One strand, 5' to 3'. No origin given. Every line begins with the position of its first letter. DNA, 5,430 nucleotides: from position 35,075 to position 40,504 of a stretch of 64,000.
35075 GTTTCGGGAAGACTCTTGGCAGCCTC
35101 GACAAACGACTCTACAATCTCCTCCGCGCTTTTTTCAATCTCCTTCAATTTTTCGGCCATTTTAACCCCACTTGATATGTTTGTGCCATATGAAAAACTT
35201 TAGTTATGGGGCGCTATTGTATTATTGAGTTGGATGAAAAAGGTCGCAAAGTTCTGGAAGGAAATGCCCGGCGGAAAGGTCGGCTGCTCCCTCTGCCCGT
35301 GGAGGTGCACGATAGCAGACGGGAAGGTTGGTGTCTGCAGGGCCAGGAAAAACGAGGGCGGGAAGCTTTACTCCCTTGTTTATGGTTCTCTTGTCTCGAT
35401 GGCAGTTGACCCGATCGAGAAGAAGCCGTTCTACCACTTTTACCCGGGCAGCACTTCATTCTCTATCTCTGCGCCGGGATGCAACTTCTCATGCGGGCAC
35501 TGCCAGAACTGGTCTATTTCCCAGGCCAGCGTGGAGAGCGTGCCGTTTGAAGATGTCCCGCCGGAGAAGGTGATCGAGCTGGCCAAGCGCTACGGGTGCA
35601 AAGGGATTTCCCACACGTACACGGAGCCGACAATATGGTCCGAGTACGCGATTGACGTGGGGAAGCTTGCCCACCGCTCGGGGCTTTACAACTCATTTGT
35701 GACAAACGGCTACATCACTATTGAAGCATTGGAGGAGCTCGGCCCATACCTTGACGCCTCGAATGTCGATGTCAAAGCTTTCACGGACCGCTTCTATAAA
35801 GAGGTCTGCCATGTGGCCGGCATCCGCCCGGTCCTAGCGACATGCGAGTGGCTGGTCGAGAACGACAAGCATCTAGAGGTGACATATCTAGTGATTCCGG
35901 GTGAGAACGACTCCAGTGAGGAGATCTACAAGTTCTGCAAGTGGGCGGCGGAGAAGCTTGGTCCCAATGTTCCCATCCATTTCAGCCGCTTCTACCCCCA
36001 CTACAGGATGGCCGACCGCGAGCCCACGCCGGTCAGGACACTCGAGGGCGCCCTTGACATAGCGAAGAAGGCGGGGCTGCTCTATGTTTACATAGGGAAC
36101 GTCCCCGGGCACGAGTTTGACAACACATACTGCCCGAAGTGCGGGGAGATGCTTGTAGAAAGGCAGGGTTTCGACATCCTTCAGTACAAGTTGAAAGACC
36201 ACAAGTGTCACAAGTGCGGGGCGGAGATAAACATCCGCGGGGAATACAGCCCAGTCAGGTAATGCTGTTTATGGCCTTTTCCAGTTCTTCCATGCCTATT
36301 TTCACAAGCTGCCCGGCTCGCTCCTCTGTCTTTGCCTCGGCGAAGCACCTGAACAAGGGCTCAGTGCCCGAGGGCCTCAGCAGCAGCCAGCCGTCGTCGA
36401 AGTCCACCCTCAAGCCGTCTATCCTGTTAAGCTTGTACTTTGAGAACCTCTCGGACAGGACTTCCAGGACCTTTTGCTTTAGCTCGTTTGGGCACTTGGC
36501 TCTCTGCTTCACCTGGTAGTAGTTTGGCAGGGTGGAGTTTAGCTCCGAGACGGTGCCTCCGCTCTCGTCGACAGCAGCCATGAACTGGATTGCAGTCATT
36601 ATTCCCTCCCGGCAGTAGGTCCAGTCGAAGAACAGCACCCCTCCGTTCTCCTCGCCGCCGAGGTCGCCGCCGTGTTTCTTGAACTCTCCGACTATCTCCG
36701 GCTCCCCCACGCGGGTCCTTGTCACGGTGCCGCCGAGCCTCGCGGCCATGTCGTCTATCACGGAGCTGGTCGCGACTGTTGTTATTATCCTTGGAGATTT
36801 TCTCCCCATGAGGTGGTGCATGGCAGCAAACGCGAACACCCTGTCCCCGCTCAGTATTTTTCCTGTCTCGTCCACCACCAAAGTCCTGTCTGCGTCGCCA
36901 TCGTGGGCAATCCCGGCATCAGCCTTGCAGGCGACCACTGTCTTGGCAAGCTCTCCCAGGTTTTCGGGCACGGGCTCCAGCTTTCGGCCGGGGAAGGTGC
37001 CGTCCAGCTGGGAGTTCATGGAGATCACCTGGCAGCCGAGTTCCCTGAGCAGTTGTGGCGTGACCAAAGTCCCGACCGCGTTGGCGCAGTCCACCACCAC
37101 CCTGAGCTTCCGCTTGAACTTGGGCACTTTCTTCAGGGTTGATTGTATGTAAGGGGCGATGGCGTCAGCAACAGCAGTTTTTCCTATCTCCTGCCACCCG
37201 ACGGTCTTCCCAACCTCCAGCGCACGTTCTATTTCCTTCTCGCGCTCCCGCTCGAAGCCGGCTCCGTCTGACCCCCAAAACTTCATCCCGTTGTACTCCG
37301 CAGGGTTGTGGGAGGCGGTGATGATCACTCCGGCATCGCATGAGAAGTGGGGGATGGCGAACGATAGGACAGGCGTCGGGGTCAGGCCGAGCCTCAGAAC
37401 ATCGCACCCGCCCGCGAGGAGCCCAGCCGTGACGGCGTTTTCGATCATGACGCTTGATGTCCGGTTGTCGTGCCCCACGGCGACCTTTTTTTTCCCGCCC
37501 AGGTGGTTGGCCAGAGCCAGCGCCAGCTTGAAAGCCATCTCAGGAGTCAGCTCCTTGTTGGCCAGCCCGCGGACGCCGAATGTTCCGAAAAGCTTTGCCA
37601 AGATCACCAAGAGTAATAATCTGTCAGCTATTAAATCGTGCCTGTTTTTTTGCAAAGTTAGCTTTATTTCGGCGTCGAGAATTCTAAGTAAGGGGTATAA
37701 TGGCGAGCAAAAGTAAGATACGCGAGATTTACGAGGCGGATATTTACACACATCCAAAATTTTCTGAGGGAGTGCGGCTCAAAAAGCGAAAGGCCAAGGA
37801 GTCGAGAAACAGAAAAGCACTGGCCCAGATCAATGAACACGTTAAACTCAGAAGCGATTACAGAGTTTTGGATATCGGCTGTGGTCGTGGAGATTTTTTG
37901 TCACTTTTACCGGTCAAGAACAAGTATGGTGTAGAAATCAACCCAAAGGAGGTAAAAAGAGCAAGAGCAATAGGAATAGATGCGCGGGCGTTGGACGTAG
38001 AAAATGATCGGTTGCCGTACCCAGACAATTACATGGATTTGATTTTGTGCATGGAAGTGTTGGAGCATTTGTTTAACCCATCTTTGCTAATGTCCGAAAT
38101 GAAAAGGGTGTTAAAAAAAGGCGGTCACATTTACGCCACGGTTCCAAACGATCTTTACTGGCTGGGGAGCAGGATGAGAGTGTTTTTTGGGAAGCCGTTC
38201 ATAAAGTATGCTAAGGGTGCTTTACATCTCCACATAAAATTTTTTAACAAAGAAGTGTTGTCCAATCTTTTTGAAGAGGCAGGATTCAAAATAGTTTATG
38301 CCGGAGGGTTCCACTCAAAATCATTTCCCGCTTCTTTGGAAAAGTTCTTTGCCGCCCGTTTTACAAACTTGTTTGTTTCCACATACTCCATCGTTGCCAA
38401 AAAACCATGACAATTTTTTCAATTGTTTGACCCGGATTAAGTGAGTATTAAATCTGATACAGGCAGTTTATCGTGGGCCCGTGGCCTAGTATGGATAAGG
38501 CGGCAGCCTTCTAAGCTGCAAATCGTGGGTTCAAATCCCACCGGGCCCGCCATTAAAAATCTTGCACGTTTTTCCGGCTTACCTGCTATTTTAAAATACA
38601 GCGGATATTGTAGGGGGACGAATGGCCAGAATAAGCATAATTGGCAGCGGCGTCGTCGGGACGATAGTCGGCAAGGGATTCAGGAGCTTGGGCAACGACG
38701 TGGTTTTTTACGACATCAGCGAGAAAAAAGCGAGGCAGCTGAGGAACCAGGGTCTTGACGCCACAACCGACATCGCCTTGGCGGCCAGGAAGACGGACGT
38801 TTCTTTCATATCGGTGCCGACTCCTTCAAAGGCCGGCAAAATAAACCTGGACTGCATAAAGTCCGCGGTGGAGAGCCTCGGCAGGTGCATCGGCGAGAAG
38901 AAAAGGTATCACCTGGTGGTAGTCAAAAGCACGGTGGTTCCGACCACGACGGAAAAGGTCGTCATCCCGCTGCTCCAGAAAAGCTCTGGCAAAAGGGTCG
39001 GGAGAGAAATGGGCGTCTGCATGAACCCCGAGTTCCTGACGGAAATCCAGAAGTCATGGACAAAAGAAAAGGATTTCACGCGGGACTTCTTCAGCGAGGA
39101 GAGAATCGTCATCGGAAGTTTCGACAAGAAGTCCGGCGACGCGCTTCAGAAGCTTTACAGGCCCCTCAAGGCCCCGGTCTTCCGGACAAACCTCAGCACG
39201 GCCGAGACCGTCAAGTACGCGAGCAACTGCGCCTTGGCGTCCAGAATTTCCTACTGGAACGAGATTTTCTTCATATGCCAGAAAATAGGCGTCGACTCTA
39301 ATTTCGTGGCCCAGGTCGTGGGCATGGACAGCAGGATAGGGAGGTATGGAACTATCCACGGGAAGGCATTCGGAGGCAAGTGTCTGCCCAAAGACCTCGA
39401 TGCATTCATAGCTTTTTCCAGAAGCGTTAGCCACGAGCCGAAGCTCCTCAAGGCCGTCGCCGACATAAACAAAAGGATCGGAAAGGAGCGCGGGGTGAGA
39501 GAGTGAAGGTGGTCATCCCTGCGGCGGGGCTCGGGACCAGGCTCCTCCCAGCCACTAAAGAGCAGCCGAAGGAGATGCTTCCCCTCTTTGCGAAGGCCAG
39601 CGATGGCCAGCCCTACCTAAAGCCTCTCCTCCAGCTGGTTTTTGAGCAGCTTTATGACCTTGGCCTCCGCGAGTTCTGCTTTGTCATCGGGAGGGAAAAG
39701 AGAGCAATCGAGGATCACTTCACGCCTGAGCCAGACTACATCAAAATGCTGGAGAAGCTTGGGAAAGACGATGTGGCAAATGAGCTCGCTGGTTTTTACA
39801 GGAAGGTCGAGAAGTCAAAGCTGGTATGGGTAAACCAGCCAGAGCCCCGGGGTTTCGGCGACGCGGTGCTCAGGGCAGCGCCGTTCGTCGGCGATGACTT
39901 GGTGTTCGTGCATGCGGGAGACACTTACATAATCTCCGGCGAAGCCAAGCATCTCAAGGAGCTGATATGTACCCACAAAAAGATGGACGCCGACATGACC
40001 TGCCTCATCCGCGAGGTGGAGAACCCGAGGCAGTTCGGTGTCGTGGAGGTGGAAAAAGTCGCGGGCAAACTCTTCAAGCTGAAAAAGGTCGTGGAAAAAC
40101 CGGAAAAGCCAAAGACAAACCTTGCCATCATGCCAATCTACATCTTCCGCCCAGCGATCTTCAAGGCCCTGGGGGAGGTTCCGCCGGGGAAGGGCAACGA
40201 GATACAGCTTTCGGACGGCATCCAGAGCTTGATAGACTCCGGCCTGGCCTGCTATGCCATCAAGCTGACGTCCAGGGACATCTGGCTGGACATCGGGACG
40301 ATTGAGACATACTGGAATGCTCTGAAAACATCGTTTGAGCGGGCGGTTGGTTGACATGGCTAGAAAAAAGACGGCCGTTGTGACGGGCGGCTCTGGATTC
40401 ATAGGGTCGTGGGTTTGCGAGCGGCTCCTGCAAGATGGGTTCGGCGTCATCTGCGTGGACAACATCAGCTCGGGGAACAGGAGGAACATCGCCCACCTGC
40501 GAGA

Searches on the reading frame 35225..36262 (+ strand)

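Call 86: search_protein_families(library=pfam, proteins=[window:35225-36262:+], max_evalue=0.0001)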
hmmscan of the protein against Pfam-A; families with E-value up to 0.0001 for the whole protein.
window:35225-36262:+ (345 aa): 1 family
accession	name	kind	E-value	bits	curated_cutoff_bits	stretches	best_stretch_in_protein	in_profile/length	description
PF04055.27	Radical_SAM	-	2e-23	83.8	29.5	1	82-238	3-166/166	Radical SAM superfamily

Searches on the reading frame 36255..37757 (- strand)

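Call 86: search_protein_families(library=pfam, proteins=[window:36255-37757:-], max_evalue=0.0001)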
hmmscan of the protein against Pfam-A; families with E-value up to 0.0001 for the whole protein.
window:36255-37757:- (500 aa): 4 families
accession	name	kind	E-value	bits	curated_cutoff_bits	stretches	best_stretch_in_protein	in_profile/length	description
PF02878.22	PGM_PMM_I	-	1.7e-45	154.5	22.5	1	55-181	2-132/138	Phosphoglucomutase/phosphomannomutase, alpha/beta/alpha domain I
PF02879.22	PGM_PMM_II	-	1.7e-25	90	29.3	1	202-299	2-103/103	Phosphoglucomutase/phosphomannomutase, alpha/beta/alpha domain II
PF02880.22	PGM_PMM_III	-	2e-21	76.7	20.7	1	304-410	2-111/115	Phosphoglucomutase/phosphomannomutase, alpha/beta/alpha domain III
PF00408.26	PGM_PMM_IV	-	8e-12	45.5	23.1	1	421-485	5-62/68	Phosphoglucomutase/phosphomannomutase, C-terminal domain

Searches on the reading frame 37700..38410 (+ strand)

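Call 7: search_protein_families(library=pfam, proteins=[window:37700-38410:+], max_evalue=0.01)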
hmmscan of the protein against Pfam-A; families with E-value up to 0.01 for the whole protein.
window:37700-38410:+ (236 aa): 13 families
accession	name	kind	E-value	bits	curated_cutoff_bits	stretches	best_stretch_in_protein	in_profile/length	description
PF13489.12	Methyltransf_23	-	7.5e-22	78.2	27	1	37-199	6-162/164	Methyltransferase domain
PF08241.18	Methyltransf_11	-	2.4e-19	70.2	21.2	1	57-145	1-94/95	Methyltransferase domain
PF13847.12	Methyltransf_31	-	1.8e-15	57.3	27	1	51-155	2-118/145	Methyltransferase domain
PF13649.12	Methyltransf_25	-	1e-14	55.4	27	1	56-142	1-97/97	Methyltransferase domain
PF07021.18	MetW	-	4e-11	43.3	21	1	40-154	3-115/193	Methionine biosynthesis protein MetW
PF08242.18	Methyltransf_12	-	8.5e-11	42.9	30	1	57-144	1-98/98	Methyltransferase domain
PF03141.22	Methyltransf_29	-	3e-07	29.8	23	1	51-145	115-217/506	Putative S-adenosyl-L-methionine-dependent methyltransferase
PF01728.25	FtsJ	-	0.00014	22.3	24.1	1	41-117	9-97/181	FtsJ-like methyltransferase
PF05219.18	DREV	-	0.00079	19.1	26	1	50-144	92-184/265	DREV methyltransferase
PF02390.23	Methyltransf_4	-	0.00086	19.3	24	0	56-91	5-44/173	Putative methyltransferase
PF01209.24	Ubie_methyltran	-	0.00092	19.1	20.1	0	44-146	39-151/233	ubiE/COQ5 methyltransferase family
PF05148.21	Methyltransf_8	-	0.0026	18.1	27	1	40-145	59-155/219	Hypothetical methyltransferase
PF08003.17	Methyltransf_9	-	0.0062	16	23.8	1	41-144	104-215/315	Protein of unknown function (DUF1698)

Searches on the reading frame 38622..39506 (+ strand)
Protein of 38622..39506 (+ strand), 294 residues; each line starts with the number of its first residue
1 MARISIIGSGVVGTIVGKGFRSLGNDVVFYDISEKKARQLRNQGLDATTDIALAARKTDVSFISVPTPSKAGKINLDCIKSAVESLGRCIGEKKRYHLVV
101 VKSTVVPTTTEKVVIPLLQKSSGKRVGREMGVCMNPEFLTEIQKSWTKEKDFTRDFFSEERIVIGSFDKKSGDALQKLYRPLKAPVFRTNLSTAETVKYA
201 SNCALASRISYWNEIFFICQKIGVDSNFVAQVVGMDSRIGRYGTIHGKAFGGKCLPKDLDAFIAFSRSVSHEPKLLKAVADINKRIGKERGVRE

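Call 7: search_protein_families(library=pfam, proteins=[window:38622-39506:+], max_evalue=0.01)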
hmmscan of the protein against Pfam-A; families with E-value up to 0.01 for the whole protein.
window:38622-39506:+ (294 aa): 9 families
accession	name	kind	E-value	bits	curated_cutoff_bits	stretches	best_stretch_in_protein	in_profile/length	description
PF03721.20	UDPG_MGDP_dh_N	-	1.5e-31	109.9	27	2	40-177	59-186/187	UDP-glucose/GDP-mannose dehydrogenase family, NAD binding domain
PF00984.24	UDPG_MGDP_dh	-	3.2e-25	88.5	25.4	1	193-284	2-93/94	UDP-glucose/GDP-mannose dehydrogenase family, central domain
PF03807.23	F420_oxidored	-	3.4e-06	28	21.6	1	3-67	1-69/94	NADP oxidoreductase coenzyme F420-dependent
PF03446.21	NAD_binding_2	-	3.1e-05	24.5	21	1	3-77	1-75/161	NAD binding domain of 6-phosphogluconate dehydrogenase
PF02558.23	ApbA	-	9.2e-05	22.5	22.2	1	4-79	1-62/150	Ketopantoate reductase PanE/ApbA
PF02826.25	2-Hacid_dh_C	-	0.00046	20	25.1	1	3-76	38-111/178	D-isomer specific 2-hydroxyacid dehydrogenase, NAD binding domain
PF01262.27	AlaDh_PNT_C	-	0.0012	18.7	23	1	2-43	29-71/214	Alanine dehydrogenase/PNT, C-terminal domain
PF02254.24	TrkA_N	-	0.0087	16.8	23.8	0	5-47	2-44/116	TrkA-N domain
PF01210.29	NAD_Gly3P_dh_N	-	0.0094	16.4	23.1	0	4-43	2-41/158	NAD-dependent glycerol-3-phosphate dehydrogenase N-terminus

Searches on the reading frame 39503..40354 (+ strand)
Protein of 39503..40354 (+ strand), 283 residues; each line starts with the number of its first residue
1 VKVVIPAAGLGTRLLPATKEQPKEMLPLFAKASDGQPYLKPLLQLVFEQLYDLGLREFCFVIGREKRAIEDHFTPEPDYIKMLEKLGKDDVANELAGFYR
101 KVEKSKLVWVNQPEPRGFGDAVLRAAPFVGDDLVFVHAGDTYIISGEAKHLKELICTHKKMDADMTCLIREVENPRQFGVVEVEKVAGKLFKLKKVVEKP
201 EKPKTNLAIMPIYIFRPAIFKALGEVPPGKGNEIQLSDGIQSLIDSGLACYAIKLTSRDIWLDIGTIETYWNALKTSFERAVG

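Call 7: search_protein_families(library=pfam, proteins=[window:39503-40354:+], max_evalue=0.01)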
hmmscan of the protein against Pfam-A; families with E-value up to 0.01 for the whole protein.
window:39503-40354:+ (283 aa): 2 families
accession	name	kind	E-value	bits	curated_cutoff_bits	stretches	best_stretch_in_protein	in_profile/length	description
PF00483.29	NTP_transferase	-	2.2e-30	106.5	21.2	1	3-275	2-240/245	Nucleotidyl transferase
PF12804.13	NTP_transf_3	-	0.00012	22.7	27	1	3-173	1-126/160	MobA-like NTP transferase domain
